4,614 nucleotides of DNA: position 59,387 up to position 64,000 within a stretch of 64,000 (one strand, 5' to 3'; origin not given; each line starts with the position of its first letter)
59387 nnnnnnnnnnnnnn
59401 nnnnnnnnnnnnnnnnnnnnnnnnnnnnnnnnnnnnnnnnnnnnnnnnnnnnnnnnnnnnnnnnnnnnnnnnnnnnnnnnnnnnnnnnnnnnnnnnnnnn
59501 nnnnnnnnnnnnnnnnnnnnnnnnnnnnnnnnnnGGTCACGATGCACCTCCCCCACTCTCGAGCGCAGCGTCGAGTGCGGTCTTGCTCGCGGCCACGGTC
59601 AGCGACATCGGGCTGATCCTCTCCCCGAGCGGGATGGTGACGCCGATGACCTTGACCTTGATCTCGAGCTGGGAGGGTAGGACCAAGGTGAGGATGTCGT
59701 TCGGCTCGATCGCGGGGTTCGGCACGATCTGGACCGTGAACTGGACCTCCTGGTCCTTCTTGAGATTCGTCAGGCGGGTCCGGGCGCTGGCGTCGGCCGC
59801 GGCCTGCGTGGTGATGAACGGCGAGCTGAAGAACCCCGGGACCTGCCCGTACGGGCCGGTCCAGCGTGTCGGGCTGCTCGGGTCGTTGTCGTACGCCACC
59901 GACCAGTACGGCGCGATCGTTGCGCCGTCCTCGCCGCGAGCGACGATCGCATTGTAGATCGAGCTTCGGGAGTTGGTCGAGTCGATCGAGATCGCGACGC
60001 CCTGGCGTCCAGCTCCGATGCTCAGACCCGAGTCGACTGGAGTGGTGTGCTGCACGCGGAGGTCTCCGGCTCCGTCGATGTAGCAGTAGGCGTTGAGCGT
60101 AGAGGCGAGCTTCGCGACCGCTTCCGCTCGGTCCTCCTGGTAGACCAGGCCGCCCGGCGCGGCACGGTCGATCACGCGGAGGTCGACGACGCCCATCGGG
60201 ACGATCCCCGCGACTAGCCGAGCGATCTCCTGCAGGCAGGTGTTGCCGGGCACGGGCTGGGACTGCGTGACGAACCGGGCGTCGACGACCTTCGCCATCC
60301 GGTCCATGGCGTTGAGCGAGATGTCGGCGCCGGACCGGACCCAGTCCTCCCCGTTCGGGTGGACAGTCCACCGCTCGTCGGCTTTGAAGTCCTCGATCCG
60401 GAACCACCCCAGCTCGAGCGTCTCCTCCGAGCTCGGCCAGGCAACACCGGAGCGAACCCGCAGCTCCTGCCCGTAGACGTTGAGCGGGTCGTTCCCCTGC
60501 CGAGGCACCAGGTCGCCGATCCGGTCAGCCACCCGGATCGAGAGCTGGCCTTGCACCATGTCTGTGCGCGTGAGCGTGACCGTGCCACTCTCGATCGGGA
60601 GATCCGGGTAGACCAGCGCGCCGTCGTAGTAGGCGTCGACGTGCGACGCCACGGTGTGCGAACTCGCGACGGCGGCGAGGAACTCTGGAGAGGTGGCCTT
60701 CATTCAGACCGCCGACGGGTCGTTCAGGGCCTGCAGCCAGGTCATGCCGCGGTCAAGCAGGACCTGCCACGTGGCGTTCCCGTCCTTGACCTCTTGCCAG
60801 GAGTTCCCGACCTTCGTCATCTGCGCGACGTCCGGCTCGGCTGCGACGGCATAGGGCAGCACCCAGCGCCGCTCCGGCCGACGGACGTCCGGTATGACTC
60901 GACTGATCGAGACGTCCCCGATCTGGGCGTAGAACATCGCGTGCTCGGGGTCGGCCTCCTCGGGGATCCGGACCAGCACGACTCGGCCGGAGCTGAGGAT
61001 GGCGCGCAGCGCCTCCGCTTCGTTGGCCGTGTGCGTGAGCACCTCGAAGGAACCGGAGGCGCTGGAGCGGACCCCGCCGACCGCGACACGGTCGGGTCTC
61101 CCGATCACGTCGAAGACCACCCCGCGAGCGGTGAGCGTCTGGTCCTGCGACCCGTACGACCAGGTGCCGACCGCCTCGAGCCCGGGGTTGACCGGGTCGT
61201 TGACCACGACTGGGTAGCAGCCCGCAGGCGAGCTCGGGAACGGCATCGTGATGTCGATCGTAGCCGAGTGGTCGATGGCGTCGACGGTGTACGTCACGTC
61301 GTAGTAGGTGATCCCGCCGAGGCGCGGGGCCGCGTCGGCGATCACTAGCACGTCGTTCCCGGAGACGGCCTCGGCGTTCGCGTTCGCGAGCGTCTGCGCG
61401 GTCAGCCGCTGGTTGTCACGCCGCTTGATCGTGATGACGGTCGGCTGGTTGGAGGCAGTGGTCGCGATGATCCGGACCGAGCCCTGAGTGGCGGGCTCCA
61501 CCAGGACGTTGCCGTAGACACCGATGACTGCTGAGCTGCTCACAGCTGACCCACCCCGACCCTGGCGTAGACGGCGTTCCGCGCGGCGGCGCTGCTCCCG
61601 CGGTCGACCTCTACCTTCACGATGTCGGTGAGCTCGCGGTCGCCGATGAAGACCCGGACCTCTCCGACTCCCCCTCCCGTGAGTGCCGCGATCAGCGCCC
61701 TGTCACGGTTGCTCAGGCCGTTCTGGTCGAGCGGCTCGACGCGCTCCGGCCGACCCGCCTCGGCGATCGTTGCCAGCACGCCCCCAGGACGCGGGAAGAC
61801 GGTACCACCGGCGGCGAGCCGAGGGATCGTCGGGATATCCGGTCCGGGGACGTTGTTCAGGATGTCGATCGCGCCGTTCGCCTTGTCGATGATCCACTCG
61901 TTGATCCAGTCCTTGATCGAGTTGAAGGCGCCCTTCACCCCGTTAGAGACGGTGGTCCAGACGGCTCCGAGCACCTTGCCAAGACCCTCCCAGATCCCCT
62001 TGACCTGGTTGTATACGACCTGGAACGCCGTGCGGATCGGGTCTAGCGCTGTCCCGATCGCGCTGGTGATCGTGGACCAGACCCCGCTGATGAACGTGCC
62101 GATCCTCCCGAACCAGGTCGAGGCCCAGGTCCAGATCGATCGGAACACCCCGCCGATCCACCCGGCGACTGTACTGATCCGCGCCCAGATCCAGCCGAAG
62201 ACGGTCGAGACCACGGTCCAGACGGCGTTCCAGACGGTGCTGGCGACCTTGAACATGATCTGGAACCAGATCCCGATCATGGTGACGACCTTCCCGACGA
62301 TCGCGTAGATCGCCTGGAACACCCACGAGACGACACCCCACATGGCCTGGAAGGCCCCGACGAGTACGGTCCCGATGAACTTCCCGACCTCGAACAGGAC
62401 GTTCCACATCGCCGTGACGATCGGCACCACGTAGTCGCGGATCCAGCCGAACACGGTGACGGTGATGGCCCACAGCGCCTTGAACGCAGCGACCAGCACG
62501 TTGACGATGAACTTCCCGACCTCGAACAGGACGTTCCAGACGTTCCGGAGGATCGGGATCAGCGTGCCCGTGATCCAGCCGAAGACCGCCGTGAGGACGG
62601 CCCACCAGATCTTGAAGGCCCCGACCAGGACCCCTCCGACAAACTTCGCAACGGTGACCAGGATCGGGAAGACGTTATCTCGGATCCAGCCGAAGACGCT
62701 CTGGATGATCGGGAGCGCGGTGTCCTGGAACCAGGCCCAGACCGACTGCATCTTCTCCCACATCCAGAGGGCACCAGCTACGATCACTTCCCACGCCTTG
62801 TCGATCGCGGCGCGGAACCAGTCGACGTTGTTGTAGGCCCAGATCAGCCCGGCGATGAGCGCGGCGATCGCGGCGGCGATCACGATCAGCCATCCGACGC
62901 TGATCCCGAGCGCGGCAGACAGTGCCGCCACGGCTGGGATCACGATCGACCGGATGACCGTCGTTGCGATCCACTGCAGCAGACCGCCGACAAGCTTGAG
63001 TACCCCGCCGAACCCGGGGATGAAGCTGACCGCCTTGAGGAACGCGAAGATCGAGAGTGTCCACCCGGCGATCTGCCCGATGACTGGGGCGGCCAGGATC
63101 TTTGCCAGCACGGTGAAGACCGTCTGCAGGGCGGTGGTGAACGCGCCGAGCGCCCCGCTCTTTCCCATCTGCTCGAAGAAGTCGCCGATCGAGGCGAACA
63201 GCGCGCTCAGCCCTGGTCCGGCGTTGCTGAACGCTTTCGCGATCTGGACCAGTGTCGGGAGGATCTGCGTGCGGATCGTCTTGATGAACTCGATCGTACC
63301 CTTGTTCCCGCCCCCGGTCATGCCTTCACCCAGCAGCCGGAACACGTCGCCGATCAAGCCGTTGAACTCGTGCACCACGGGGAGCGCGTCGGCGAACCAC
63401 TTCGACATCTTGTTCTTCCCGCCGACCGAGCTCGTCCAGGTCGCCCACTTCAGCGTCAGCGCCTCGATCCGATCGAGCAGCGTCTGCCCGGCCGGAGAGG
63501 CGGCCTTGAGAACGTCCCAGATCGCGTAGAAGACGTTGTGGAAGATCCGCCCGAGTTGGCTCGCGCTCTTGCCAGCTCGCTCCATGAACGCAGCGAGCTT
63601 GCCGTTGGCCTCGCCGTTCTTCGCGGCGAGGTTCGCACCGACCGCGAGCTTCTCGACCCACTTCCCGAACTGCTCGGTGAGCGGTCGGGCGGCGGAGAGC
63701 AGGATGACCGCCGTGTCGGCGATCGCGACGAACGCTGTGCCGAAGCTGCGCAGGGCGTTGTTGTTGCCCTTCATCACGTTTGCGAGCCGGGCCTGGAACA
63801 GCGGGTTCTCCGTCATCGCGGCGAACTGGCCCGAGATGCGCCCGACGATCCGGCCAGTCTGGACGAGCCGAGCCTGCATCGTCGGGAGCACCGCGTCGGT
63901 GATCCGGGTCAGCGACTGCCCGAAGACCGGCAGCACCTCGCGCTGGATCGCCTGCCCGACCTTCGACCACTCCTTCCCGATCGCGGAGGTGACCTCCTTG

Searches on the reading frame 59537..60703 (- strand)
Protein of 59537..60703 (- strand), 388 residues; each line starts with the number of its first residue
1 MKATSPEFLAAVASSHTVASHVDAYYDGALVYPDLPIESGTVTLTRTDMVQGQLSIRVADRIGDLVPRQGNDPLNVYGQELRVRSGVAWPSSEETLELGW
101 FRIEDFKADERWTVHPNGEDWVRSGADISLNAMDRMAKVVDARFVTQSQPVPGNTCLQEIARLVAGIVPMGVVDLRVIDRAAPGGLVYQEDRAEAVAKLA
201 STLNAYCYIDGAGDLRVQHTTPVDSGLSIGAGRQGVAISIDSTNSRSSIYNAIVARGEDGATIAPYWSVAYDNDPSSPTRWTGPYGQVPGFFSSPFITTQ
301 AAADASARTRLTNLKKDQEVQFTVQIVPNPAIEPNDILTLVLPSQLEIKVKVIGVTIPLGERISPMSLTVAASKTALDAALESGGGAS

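Call 12: search_protein_families(library=pfam, proteins=[window:59537-60703:-], max_evalue=0.001)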
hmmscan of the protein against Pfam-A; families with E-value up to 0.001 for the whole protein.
window:59537-60703:- (388 aa): 1 family
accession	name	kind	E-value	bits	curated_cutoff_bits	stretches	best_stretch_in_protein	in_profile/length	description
PF16466.10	DUF5047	-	4.1e-12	47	25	1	40-174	1-123/135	Domain of unknown function (DUF5047)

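Call 50: search_protein_families(library=phrogs, proteins=[window:59537-60703:-], max_evalue=0.00001)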
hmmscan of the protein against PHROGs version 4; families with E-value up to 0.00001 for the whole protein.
window:59537-60703:- (388 aa): 1 family
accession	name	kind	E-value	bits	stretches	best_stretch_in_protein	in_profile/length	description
phrog_1887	-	tail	9.9e-44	151.3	1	3-370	287-651/670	tail protein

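Call 74: search_dna_similar(query=window:59537-60703:-, collection=phages, mode=protein, max_rows=12)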
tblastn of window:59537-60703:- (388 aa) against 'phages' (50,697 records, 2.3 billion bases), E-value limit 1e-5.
Records with a match: 134; places in all: 134; records where one place covers at least 80% of the query: 121.
Best place of each record, by identity: <60% 134.
By first word of the organism name: Arthrobacter 83; Brevibacterium 32; Streptomyces 10; Rhodococcus 5; Actinomyces 2; Actinoplanes 2.
By host as written in the record: Brevibacterium aurantiacum SMQ-1335 32; Arthrobacter globiformis NRRL B-2979 SEA 31; Arthrobacter globiformis B-2979 29; Arthrobacter sp. ATCC 21022 12; Arthrobacter globiformis NRRL B-2979 6; Rhodococcus equi NRRL B-16538 3; Streptomyces lividans JI 1326 3; - 2; and 11 more.
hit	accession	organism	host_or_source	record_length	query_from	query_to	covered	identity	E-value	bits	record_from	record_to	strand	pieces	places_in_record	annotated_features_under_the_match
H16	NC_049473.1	Arthrobacter phage Kuleana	Arthrobacter globiformis B-2979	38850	25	385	93%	31.2%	1e-30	129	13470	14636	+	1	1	18: minor tail protein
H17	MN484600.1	Arthrobacter phage Kuleana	Arthrobacter globiformis B-2979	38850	25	385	93%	31.2%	1e-30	129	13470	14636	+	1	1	18: minor tail protein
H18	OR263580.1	Streptomyces phage Samy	Streptomyces ambofaciens ATCC 23877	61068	1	359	93%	31.3%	2e-30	129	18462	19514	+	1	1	baseplate hub protein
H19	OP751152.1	Arthrobacter phage Eesa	Arthrobacter globiformis B-2979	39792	25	377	91%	31.0%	4e-28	122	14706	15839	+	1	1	18: minor tail protein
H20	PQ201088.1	Arthrobacter phage Chickaboom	Arthrobacter globiformis B-2979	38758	25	373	90%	31.3%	7e-27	118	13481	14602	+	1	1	17: minor tail protein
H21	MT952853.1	Arthrobacter phage Orcanus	Arthrobacter globiformis NRRL B-2979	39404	25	377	91%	30.7%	6e-27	119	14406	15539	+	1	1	18: minor tail protein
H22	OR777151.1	Arthrobacter phage Marchesin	Arthrobacter sp. B10-11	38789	25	373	90%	31.1%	3e-26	116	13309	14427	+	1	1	hypothetical protein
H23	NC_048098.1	Arthrobacter phage Andrew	Arthrobacter globiformis NRRL B-2979 SEA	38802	25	370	89%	31.3%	1e-29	126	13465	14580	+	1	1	18: minor tail protein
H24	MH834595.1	Arthrobacter phage Andrew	Arthrobacter globiformis NRRL B-2979 SEA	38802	25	370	89%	31.3%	1e-29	126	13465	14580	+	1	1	18: minor tail protein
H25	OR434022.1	Arthrobacter phage Ruchi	Arthrobacter globiformis NRRL B-2880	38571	25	373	90%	31.0%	8e-28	121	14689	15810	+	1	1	18: minor tail protein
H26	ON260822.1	Arthrobacter phage Basilisk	Arthrobacter globiformis NRRL B-2979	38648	25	373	90%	31.0%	3e-27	119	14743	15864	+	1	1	18: minor tail protein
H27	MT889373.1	Arthrobacter phage Brynnie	Arthrobacter globiformis B-2979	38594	25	373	90%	31.0%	1e-26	117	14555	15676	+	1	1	18: minor tail protein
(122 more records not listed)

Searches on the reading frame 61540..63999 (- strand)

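Call 12: search_protein_families(library=pfam, proteins=[window:61540-63999:-], max_evalue=0.001)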
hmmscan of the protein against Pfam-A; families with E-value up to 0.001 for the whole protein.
window:61540-63999:- (819 aa): 0 families

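Call 50: search_protein_families(library=phrogs, proteins=[window:61540-63999:-], max_evalue=0.00001)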
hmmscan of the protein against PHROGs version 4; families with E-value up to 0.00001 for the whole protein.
window:61540-63999:- (819 aa): 15 families
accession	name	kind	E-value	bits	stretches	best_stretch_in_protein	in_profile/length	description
phrog_58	-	tail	5.3e-39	135.4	1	71-698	387-958/1544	tail length tape measure protein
phrog_1535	-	tail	5.6e-25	88.7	1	431-799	747-1138/1152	tail length tape measure protein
phrog_6090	-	tail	2.3e-18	66.3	1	6-342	480-796/1853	tail length tape measure protein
phrog_4197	-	tail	3.5e-17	62.4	1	4-506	520-1003/1783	tail length tape measure protein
phrog_305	-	tail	4.4e-16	59.7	2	478-703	415-643/1001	tail length tape measure protein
phrog_1272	-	tail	2.4e-15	56.4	1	245-703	553-1012/1606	tail length tape measure protein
phrog_971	-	lysis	4.4e-14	53.1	1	118-734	321-788/1338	endolysin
phrog_3981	-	tail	5.8e-09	36.6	1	255-492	222-447/584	tail length tape measure protein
phrog_167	-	tail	1.1e-08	34.3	1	71-750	452-1050/1555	tail length tape measure protein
phrog_991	-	tail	2.3e-08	33.1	1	542-752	638-870/1966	tail length tape measure protein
phrog_934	-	tail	2.3e-08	32.9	1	2-370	263-630/1988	tail length tape measure protein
phrog_1204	-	tail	4.5e-08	32.4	1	124-687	356-934/1483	tail protein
phrog_4200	-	tail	4e-07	29.9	1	588-701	326-449/732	tail length tape measure protein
phrog_3547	-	tail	5.5e-07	28.7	1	7-223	334-551/1767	tail length tape measure protein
phrog_5493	-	tail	9.7e-07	28.4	0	71-694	428-920/1102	tail length tape measure protein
